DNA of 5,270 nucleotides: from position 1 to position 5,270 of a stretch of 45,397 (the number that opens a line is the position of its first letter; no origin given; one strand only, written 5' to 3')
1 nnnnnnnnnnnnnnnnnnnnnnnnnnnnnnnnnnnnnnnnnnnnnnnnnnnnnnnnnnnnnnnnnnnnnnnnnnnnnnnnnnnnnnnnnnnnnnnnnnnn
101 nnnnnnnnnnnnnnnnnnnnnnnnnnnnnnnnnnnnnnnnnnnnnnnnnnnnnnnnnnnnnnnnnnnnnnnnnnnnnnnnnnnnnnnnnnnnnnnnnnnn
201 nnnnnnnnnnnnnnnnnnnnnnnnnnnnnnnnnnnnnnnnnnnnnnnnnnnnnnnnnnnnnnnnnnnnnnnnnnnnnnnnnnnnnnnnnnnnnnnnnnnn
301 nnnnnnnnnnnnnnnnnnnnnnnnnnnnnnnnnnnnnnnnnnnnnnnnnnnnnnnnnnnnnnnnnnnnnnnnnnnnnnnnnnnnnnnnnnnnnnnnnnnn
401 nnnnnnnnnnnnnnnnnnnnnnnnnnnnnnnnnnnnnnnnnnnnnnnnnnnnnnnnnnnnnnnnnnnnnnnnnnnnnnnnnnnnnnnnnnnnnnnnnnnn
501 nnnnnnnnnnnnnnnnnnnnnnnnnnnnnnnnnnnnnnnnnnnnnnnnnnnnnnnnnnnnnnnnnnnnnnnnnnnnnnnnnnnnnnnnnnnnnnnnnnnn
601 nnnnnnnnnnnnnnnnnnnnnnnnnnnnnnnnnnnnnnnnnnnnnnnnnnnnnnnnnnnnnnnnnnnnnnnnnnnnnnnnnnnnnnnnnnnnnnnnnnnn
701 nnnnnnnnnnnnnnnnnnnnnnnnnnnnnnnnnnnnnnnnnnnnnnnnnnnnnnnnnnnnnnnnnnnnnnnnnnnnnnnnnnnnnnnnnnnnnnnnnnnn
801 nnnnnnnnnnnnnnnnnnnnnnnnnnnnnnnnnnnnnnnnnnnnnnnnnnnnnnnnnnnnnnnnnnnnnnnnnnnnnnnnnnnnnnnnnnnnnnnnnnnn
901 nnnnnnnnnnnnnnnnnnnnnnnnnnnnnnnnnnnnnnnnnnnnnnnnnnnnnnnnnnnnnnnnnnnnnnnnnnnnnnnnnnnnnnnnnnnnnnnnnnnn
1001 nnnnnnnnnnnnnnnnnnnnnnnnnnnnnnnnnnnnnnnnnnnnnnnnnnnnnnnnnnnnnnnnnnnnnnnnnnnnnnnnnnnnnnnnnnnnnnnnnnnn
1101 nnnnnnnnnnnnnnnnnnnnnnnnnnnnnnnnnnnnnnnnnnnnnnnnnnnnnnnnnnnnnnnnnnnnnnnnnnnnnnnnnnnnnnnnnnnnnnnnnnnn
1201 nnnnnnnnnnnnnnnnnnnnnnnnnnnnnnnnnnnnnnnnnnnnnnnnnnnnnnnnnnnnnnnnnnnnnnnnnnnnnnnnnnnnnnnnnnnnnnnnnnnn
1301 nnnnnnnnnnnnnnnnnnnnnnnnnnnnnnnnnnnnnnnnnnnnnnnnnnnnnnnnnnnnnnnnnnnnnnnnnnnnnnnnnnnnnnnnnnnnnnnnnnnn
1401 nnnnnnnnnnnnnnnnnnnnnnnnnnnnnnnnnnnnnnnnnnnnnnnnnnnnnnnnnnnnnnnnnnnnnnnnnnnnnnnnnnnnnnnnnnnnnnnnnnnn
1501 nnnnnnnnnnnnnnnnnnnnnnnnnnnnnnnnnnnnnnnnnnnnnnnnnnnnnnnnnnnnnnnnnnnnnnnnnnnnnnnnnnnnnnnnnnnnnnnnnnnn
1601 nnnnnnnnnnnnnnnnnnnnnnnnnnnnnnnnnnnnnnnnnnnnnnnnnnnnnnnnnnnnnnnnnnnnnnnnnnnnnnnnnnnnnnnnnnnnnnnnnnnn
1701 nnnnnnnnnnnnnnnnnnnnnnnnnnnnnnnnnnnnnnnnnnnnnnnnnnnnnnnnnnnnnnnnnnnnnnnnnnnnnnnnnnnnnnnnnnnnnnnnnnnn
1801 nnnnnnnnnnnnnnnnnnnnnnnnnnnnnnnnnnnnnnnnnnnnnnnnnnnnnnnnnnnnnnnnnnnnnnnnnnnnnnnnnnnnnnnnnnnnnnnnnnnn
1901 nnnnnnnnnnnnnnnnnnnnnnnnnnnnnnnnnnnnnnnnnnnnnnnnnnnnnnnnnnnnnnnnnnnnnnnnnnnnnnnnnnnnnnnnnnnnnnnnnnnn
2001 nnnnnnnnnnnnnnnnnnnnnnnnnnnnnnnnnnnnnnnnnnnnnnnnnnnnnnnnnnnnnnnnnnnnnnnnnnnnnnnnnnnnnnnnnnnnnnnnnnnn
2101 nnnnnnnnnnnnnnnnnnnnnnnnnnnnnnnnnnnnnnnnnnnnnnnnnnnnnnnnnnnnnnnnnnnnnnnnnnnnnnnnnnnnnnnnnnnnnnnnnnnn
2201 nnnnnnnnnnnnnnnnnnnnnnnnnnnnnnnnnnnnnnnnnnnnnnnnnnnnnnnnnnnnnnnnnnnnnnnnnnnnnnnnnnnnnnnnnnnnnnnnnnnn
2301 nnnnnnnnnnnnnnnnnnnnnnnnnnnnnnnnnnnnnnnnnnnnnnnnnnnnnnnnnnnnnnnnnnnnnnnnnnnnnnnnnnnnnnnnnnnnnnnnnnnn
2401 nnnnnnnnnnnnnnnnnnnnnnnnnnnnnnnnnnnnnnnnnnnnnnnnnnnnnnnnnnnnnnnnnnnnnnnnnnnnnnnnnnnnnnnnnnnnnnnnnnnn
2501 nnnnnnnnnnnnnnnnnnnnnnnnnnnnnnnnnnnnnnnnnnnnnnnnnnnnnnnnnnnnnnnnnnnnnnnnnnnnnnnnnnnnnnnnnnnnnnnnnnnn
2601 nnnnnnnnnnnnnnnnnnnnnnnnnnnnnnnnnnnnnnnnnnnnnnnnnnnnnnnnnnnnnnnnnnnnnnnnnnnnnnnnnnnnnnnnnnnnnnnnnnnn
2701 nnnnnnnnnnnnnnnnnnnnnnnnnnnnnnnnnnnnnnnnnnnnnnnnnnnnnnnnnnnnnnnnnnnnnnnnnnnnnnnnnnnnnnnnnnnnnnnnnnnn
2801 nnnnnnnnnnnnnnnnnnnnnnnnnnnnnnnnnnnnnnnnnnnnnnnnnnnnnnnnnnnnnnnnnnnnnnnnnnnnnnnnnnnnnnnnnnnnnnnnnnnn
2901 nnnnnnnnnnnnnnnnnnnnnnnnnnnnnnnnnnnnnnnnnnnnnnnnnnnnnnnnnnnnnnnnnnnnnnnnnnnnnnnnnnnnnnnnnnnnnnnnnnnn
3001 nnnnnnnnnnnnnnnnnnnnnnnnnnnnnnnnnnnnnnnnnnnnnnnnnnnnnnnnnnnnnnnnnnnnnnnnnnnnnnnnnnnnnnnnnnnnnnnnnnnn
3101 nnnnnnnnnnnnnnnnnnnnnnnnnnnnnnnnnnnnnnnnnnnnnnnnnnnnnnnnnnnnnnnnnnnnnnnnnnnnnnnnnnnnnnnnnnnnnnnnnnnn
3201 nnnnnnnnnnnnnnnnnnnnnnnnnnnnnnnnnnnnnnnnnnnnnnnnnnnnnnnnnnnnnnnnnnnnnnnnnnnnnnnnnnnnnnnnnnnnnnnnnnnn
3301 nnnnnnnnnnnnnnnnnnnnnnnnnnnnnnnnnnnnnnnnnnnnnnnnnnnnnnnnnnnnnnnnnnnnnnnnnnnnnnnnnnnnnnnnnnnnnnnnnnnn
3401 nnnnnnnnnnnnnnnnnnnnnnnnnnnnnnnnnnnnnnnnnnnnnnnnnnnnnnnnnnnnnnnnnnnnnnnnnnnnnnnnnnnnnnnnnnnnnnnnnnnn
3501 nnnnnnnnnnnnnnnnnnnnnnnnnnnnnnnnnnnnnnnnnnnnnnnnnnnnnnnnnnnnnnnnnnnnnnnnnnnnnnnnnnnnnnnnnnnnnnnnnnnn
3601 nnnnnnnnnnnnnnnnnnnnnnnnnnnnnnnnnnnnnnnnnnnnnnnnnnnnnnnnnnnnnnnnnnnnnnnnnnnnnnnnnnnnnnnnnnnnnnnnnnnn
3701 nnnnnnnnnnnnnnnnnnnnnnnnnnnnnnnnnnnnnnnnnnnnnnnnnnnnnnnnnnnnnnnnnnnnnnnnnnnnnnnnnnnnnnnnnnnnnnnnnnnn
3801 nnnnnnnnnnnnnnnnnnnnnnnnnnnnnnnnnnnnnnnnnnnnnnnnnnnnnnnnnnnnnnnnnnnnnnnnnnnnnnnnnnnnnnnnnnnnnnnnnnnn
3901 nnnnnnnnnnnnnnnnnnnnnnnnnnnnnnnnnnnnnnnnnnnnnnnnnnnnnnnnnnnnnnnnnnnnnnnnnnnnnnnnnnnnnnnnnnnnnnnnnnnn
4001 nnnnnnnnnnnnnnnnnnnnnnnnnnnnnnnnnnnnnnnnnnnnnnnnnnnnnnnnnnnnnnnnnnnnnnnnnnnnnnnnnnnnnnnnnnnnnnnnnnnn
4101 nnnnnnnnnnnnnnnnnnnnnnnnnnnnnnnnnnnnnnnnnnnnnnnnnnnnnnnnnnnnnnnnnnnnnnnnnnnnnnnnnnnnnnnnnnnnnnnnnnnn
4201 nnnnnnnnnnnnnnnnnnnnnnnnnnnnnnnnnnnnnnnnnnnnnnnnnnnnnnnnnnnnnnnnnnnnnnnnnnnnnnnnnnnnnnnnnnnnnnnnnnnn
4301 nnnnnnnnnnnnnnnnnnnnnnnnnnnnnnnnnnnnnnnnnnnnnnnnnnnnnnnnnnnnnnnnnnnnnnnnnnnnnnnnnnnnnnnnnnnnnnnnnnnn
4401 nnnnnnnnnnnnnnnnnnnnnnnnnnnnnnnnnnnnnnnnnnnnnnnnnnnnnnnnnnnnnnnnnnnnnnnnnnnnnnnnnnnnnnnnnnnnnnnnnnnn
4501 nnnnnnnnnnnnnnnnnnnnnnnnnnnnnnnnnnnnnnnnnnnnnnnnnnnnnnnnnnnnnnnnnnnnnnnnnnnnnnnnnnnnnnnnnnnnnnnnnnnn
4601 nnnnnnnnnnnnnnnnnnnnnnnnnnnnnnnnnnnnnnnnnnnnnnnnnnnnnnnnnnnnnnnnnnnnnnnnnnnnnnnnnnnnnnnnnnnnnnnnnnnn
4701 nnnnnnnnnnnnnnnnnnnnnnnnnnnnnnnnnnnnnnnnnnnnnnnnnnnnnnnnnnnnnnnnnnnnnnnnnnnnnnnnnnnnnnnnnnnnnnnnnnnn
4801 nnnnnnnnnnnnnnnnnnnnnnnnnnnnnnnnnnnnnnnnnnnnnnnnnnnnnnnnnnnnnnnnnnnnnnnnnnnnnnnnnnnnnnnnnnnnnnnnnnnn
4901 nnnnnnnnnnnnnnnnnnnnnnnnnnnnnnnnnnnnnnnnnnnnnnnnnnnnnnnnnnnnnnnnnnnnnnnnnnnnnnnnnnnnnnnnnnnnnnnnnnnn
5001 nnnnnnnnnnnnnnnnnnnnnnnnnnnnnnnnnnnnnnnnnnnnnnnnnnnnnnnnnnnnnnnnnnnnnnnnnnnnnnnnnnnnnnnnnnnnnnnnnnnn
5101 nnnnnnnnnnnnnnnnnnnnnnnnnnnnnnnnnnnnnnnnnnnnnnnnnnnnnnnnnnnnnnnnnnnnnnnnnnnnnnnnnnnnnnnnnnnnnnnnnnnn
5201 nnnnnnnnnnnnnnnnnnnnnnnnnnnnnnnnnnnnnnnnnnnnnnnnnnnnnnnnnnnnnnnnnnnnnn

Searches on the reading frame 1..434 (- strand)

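Call 81: search_protein_families(library=pfam, proteins=[window:1-434:-], max_evalue=0.001)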
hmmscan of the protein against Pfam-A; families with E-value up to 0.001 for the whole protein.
window:1-434:- (144 aa): 2 families
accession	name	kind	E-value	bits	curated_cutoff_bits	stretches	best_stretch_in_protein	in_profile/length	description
PF16177.11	ACAS_N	-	3.1e-14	53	27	1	61-97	19-55/55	Acetyl-coenzyme A synthetase N-terminus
PF00501.34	AMP-binding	-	0.00043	19.6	29.9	1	99-143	2-40/384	AMP-binding enzyme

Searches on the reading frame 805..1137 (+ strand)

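Call 81: search_protein_families(library=pfam, proteins=[window:805-1137:+], max_evalue=0.001)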
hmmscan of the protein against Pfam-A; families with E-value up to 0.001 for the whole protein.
window:805-1137:+ (110 aa): 2 families
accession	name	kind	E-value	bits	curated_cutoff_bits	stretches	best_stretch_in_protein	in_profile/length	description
PF13466.11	STAS_2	-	2.3e-10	40.9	29.2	1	27-99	12-80/80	STAS domain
PF01740.26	STAS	-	9.1e-10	38.7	22.6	1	36-105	30-100/106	STAS domain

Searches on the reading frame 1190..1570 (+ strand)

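Call 81: search_protein_families(library=pfam, proteins=[window:1190-1570:+], max_evalue=0.001)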
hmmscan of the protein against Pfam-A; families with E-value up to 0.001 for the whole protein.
window:1190-1570:+ (126 aa): 1 family
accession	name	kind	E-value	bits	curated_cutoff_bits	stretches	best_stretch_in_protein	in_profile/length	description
PF00072.30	Response_reg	-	7.8e-25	87.6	30.2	1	14-122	1-110/111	Response regulator receiver domain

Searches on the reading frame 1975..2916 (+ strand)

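Call 81: search_protein_families(library=pfam, proteins=[window:1975-2916:+], max_evalue=0.001)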
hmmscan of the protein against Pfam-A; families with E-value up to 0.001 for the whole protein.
window:1975-2916:+ (313 aa): 3 families
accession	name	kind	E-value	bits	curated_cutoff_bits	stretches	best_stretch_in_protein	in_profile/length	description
PF03379.19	CcmB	-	3.5e-31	108.7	24.9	1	96-311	2-213/215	CcmB protein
PF01061.29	ABC2_membrane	-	6.9e-08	32.7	26.9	1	96-263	4-175/211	ABC-2 type transporter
PF12679.13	ABC2_membrane_2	-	0.00011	21.9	27.2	1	96-268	1-203/283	ABC-2 family transporter protein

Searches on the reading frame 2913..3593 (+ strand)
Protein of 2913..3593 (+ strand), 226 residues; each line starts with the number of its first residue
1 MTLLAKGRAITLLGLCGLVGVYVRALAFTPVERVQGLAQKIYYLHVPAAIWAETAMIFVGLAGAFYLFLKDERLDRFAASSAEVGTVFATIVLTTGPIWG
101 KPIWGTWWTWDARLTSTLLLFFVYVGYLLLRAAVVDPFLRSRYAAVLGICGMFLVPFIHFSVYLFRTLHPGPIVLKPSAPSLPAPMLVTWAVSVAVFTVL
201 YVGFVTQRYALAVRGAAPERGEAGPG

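Call 81: search_protein_families(library=pfam, proteins=[window:2913-3593:+], max_evalue=0.001)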
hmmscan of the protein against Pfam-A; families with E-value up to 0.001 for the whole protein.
window:2913-3593:+ (226 aa): 1 family
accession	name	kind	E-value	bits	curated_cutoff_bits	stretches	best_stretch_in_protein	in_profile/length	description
PF01578.25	Cytochrom_C_asm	-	7.3e-29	101.4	29.9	1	22-169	52-212/212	Cytochrome C assembly protein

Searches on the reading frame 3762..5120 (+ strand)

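Call 81: search_protein_families(library=pfam, proteins=[window:3762-5120:+], max_evalue=0.001)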
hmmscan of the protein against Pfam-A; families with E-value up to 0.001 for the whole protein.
window:3762-5120:+ (452 aa): 1 family
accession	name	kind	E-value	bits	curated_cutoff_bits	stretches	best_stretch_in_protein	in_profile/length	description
PF02602.20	HEM4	-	7e-59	199.2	27.5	1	208-436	2-230/231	Uroporphyrinogen-III synthase HemD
